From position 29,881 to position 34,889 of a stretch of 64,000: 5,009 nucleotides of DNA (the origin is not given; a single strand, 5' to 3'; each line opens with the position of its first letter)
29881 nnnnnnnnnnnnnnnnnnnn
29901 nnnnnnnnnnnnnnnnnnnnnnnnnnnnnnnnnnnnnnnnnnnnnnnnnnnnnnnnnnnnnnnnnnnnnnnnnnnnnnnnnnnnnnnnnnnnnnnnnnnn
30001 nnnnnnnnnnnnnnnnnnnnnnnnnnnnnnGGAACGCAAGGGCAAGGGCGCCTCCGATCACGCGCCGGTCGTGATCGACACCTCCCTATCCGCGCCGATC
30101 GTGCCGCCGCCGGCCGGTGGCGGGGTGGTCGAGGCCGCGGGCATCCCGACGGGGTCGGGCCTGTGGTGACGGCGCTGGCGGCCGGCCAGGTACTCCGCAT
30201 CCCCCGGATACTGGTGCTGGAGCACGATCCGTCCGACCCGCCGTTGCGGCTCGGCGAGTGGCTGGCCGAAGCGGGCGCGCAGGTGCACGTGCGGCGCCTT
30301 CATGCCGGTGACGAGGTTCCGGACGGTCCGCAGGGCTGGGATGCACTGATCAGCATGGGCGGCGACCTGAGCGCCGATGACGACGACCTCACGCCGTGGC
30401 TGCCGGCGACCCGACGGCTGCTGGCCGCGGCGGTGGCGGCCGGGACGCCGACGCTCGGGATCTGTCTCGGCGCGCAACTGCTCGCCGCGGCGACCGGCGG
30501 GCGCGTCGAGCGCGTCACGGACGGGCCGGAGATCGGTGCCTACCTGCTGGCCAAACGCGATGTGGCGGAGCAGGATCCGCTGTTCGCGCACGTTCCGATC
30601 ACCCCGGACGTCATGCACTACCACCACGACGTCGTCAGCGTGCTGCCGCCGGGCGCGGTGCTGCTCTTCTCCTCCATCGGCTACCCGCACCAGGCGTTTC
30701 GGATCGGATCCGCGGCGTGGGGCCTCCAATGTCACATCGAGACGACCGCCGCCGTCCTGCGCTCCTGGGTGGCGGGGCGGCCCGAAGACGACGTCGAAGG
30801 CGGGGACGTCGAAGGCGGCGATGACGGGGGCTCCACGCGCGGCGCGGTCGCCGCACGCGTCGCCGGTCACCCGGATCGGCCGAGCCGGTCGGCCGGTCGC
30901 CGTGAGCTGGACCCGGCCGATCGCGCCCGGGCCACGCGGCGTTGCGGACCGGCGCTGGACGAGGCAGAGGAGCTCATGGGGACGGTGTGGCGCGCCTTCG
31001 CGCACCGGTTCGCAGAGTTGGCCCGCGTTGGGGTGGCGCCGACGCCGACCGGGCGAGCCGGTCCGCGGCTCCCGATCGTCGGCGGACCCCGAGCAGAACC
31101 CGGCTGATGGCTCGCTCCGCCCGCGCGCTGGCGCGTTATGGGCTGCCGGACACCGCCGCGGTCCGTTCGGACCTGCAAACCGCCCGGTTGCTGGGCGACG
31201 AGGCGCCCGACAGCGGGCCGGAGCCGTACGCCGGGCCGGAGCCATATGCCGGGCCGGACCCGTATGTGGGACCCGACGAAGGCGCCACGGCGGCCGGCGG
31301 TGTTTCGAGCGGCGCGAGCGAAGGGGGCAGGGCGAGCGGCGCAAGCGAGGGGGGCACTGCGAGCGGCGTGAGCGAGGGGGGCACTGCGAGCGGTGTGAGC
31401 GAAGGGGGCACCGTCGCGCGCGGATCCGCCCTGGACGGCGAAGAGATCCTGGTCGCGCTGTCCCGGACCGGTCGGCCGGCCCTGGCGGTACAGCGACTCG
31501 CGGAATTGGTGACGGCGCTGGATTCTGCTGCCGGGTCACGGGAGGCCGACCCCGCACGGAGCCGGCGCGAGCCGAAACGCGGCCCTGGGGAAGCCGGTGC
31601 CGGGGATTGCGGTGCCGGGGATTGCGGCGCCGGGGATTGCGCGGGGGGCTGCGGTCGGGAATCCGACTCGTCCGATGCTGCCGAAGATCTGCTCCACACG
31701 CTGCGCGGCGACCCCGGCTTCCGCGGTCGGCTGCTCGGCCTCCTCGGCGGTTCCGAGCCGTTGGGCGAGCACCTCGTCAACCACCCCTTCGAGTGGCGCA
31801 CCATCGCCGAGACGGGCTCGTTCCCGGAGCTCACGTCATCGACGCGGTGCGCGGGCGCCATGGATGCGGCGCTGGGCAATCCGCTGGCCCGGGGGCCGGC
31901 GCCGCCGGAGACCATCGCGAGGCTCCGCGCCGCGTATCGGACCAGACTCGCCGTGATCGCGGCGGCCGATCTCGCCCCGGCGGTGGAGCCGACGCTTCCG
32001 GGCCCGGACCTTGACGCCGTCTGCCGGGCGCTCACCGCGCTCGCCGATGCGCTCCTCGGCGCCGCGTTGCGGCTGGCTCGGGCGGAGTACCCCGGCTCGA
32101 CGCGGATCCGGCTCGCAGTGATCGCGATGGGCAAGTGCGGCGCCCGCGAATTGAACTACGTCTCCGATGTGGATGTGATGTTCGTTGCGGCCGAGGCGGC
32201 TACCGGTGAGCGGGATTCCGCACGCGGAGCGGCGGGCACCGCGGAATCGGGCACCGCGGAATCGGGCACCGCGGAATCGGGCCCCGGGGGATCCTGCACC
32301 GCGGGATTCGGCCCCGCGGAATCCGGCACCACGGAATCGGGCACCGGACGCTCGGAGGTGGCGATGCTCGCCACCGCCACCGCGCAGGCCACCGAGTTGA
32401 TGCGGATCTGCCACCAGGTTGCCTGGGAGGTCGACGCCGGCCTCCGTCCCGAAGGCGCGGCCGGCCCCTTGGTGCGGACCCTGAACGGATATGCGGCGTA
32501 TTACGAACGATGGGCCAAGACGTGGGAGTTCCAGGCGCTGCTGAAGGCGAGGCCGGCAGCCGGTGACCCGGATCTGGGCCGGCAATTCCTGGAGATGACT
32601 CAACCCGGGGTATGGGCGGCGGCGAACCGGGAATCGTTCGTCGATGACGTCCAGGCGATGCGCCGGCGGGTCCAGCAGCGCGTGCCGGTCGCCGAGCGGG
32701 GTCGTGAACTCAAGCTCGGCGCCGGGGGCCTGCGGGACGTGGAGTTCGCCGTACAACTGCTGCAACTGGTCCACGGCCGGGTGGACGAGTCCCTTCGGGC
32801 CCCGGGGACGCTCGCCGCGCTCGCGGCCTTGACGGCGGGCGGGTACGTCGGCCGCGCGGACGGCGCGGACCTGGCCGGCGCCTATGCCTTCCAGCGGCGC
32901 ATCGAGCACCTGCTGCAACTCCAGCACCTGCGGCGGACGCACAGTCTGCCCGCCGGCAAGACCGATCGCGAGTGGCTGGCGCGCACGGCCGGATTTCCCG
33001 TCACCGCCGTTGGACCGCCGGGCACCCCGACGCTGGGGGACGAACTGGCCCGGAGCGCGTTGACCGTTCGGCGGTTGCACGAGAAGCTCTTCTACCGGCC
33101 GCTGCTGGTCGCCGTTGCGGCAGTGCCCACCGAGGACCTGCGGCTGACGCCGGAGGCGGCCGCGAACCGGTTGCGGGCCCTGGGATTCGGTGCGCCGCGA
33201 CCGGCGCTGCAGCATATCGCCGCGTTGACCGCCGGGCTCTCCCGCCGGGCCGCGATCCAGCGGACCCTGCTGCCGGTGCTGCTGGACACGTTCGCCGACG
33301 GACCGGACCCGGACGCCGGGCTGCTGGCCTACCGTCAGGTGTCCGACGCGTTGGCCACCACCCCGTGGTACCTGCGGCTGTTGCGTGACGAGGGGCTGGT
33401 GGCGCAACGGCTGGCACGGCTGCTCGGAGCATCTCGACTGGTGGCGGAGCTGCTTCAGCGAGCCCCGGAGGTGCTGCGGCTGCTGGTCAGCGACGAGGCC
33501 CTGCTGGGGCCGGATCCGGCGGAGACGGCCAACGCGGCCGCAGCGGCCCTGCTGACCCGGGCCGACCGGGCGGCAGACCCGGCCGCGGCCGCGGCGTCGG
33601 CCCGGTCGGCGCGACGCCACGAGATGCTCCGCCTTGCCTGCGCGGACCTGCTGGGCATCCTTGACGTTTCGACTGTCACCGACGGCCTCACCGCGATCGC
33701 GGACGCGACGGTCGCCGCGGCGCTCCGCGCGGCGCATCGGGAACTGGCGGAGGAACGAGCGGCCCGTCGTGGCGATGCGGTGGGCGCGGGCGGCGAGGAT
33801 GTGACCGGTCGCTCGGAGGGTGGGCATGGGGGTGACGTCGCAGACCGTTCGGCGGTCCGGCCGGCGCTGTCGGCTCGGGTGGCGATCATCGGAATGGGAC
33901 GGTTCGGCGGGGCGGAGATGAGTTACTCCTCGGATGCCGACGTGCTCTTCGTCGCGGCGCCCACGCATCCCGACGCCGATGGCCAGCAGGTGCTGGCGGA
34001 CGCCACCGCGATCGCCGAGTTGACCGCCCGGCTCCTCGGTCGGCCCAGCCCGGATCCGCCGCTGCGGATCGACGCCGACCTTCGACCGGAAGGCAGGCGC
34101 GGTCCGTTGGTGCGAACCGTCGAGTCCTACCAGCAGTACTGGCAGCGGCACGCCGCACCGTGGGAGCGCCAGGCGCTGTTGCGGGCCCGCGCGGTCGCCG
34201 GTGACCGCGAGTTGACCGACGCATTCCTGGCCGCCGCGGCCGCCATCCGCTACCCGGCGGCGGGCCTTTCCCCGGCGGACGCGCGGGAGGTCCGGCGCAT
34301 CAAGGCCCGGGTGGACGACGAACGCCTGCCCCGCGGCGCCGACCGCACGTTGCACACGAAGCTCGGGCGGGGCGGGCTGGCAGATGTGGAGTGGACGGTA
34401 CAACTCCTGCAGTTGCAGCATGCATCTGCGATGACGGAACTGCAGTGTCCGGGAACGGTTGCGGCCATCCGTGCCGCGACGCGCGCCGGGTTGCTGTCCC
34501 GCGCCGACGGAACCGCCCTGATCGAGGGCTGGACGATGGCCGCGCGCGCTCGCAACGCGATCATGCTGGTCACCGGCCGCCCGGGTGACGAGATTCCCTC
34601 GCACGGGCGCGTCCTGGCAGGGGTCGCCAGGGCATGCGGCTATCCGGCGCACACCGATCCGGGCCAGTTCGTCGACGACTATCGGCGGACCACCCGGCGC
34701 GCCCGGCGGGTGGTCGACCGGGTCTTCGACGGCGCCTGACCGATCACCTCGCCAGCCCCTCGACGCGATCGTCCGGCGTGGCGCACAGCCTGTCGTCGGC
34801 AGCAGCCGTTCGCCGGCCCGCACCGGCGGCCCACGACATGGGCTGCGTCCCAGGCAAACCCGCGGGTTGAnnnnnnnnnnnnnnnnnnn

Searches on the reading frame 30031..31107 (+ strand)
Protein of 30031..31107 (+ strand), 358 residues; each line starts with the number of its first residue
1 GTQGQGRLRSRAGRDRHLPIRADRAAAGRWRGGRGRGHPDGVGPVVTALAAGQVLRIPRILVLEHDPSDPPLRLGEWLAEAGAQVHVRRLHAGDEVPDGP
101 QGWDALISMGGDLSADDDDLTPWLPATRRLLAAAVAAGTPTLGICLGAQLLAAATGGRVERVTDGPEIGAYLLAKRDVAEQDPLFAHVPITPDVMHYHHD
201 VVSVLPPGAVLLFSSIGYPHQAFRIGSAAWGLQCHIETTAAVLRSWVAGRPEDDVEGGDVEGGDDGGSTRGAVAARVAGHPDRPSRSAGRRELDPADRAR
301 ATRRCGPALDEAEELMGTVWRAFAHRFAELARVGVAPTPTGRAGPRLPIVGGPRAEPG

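Call 57: search_protein_families(library=pfam, proteins=[window:30031-31107:+], max_evalue=0.001)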
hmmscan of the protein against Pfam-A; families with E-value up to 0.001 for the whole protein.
window:30031-31107:+ (358 aa): 2 families
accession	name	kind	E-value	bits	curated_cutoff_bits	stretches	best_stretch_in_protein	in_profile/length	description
PF00117.34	GATase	-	4.1e-13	49.9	22.8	1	79-239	18-174/190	Glutamine amidotransferase class-I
PF07722.19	Peptidase_C26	-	1.5e-05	25.3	20.5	1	129-161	96-128/219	Peptidase C26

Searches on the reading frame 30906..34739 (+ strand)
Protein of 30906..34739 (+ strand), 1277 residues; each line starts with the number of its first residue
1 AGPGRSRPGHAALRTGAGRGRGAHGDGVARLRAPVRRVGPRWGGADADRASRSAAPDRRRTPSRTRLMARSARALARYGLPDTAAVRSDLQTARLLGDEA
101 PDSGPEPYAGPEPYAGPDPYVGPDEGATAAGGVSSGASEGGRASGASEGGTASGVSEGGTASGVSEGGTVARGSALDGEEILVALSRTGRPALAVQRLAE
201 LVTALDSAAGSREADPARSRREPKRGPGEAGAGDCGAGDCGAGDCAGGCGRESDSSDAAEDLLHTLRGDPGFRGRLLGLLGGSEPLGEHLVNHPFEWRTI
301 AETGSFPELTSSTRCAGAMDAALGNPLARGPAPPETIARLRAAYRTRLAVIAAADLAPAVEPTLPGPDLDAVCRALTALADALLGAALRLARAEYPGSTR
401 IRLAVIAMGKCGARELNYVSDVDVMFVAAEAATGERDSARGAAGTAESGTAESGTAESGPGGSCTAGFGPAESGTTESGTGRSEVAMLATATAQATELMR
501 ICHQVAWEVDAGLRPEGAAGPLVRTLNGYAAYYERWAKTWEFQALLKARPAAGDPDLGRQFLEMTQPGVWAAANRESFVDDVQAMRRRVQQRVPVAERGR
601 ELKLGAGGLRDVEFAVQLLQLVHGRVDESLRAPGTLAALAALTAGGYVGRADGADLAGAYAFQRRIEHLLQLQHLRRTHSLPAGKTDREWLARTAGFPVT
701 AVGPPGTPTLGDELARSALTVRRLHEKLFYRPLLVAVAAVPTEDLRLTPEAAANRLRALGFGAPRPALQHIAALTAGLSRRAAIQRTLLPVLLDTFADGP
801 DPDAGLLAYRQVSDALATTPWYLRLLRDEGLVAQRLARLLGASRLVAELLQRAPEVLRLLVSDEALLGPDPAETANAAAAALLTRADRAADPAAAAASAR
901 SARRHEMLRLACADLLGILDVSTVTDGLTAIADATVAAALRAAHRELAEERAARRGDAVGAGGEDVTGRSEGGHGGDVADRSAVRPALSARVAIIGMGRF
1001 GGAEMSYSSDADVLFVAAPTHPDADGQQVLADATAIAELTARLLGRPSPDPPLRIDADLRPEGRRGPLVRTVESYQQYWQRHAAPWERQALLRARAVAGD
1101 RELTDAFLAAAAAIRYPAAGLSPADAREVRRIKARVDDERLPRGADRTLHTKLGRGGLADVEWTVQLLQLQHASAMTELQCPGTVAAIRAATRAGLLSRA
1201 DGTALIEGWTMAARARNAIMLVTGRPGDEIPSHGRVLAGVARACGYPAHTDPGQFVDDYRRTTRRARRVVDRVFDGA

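Call 57: search_protein_families(library=pfam, proteins=[window:30906-34739:+], max_evalue=0.001)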
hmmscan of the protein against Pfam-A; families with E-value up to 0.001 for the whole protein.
window:30906-34739:+ (1277 aa): 2 families
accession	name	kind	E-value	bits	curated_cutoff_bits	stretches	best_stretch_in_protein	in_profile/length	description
PF03710.21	GlnE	-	5.5e-89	298.3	24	4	990-1109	128-251/252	Glutamate-ammonia ligase adenylyltransferase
PF08335.16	GlnD_UR_UTase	-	8.7e-42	142.9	21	2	584-729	2-141/141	GlnD PII-uridylyltransferase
